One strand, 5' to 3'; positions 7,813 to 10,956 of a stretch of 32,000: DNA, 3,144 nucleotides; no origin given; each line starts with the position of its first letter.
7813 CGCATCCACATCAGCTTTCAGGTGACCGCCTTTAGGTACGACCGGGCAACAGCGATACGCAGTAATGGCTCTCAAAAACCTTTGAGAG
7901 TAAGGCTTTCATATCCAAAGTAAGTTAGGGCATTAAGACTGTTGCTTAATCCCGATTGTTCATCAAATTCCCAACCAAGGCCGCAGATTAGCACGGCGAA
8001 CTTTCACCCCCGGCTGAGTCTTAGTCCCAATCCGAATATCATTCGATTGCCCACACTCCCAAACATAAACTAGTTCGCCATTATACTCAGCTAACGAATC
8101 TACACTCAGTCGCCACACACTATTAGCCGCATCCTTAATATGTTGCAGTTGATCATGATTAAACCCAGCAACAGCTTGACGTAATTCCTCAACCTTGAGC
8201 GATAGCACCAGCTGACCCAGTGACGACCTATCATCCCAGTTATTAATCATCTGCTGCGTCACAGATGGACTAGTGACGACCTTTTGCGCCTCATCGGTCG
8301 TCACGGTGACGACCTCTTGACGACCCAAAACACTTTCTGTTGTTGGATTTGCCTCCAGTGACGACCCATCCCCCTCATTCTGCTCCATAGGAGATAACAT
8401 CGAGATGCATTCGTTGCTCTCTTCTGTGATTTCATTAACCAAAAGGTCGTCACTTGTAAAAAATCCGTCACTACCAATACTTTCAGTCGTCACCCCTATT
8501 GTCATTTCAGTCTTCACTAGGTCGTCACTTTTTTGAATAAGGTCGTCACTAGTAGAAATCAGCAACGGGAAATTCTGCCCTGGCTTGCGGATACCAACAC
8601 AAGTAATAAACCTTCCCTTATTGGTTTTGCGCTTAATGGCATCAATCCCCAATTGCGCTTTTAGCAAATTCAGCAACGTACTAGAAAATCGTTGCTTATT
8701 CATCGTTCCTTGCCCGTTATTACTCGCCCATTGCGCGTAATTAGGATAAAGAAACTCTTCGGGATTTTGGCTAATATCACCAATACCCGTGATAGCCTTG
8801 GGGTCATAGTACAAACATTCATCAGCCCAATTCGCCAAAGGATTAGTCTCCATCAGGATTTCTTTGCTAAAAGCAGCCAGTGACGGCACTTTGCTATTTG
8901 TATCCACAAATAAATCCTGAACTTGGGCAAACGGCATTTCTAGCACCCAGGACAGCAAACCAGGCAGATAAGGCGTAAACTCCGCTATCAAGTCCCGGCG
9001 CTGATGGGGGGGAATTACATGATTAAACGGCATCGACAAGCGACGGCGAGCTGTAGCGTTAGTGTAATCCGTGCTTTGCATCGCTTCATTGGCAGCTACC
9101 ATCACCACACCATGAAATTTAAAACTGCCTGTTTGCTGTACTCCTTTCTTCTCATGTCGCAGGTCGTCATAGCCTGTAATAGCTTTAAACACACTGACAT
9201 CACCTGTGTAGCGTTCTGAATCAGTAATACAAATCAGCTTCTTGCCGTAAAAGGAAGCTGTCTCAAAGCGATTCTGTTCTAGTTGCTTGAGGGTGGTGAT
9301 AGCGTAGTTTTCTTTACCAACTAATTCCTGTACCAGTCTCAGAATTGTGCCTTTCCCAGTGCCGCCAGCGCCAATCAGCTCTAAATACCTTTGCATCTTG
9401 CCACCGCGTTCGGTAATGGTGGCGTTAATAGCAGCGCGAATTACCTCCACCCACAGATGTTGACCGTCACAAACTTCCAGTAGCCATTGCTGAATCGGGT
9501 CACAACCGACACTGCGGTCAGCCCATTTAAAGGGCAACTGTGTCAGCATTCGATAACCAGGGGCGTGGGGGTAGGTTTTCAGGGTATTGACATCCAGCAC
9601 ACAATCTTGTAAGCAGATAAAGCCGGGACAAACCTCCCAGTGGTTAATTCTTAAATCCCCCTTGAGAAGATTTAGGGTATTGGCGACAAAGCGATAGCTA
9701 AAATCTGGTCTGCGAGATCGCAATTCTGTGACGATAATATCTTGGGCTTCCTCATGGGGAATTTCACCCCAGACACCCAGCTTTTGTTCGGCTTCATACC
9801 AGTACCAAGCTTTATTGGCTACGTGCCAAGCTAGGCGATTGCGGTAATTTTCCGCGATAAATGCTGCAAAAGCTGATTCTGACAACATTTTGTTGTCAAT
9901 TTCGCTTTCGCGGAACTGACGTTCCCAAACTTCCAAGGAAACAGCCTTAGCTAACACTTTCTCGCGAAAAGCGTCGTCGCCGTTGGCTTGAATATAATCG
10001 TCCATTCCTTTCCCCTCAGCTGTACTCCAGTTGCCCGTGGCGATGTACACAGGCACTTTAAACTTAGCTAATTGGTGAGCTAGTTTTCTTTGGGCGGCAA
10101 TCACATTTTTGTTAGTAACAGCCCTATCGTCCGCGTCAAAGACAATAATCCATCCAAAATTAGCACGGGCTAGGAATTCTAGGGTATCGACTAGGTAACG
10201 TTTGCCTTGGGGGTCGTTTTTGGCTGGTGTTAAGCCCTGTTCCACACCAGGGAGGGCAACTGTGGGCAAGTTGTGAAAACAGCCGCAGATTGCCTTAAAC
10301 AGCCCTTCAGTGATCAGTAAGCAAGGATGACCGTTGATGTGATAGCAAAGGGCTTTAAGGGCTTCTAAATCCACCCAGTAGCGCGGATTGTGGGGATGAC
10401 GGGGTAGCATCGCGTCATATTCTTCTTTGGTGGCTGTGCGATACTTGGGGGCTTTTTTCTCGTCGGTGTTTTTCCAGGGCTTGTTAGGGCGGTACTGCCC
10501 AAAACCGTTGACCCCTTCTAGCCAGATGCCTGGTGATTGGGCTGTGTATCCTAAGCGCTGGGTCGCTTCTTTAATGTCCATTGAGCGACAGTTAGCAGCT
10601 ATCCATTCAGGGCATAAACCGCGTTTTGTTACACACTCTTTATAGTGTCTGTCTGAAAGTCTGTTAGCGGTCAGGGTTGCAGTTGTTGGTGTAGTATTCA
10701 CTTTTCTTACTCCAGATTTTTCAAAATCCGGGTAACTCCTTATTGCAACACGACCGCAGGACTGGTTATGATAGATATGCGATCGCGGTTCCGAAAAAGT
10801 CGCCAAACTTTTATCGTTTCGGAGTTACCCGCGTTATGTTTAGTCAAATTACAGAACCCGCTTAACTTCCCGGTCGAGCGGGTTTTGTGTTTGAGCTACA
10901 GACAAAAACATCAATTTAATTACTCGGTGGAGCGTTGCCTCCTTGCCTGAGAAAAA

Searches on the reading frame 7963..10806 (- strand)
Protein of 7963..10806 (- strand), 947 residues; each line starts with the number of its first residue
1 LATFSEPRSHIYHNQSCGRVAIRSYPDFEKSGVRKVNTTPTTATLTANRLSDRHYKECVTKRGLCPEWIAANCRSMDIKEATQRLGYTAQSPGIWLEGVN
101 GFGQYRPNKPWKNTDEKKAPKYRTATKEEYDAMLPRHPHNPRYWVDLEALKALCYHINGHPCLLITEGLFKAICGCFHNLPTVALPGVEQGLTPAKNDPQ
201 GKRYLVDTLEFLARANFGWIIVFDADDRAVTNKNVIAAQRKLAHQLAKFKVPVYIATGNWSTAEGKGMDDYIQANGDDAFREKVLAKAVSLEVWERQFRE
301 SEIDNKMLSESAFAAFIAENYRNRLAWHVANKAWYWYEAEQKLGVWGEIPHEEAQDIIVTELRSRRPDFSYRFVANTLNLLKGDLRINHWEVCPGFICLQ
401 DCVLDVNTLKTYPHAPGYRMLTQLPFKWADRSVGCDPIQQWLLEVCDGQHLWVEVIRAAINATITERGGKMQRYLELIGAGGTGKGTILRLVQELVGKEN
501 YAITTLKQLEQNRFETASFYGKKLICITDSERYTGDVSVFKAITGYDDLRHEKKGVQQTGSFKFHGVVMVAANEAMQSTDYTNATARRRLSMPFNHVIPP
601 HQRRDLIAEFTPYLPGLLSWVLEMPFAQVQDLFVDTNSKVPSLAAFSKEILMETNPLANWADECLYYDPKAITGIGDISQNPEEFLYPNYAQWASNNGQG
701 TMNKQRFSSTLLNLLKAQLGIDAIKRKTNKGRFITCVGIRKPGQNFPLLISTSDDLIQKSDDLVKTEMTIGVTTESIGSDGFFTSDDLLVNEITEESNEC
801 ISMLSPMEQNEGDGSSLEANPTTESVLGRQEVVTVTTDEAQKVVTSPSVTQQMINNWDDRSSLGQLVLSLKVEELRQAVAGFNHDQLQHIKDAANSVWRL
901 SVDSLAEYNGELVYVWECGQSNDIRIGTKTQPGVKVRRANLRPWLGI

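Call 9: search_protein_families(library=pfam, proteins=[window:7963-10806:-], max_evalue=0.001)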
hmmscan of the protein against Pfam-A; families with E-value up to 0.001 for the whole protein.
window:7963-10806:- (947 aa): 3 families
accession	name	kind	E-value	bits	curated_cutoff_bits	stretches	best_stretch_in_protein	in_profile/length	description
PF12965.13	DUF3854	-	5.2e-22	78.6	23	1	163-278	13-129/130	Domain of unknown function (DUF3854)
PF19263.5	DUF5906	-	4.3e-18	66.5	27.6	1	477-588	1-114/114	Family of unknown function (DUF5906)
PF08706.16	D5_N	-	7e-10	39.8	22.4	1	314-446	1-144/145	D5 N terminal like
